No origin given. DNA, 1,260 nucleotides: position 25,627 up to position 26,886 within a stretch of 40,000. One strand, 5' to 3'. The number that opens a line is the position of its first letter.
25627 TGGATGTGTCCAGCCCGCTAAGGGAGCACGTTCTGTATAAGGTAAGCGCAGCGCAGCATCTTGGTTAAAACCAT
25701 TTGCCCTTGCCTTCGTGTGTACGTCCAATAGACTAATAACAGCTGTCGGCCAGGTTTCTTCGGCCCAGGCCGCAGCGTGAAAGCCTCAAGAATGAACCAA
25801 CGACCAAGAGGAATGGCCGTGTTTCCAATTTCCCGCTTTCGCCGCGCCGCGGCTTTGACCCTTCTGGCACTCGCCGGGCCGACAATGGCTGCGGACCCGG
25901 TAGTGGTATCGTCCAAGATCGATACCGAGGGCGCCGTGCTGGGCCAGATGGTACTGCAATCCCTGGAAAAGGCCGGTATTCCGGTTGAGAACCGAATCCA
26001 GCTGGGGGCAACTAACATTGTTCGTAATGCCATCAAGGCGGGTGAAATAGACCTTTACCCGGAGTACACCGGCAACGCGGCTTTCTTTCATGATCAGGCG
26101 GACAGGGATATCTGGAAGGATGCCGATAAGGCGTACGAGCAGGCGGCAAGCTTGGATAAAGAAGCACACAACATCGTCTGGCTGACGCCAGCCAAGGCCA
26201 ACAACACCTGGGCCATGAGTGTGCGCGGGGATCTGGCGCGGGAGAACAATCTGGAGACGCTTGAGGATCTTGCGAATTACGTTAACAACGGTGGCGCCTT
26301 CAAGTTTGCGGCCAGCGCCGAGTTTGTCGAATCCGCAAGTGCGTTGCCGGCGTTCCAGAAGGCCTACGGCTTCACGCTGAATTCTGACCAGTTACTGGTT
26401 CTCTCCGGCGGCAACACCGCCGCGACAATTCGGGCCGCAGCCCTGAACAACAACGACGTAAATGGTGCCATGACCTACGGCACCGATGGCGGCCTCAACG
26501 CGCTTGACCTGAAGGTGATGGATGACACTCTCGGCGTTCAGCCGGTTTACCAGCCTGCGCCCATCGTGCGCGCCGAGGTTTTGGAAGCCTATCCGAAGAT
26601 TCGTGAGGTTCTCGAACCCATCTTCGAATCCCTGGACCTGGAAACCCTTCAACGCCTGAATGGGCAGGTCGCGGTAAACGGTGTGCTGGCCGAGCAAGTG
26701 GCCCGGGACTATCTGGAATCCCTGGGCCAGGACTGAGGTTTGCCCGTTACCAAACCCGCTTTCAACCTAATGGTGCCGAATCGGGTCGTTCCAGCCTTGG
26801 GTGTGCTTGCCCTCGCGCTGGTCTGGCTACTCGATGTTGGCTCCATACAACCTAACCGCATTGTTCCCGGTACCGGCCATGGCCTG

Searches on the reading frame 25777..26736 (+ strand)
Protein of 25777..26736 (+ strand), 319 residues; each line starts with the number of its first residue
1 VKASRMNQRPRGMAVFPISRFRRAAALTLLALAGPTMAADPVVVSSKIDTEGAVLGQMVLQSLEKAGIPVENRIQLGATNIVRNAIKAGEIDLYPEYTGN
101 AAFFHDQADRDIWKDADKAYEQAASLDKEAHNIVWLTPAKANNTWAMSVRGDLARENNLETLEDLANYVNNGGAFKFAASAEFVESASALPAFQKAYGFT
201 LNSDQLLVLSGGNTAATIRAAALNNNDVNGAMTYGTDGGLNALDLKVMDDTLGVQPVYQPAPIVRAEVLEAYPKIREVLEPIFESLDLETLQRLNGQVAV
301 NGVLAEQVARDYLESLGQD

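Call 87: search_protein_families(library=pfam, proteins=[window:25777-26736:+], max_evalue=0.001)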
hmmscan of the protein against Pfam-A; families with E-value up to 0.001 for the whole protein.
window:25777-26736:+ (319 aa): 1 family
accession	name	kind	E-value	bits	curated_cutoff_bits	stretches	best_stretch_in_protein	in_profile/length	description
PF04069.17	OpuAC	-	3.9e-53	181.1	21.2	1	40-314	1-256/257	Substrate binding domain of ABC-type glycine betaine transport system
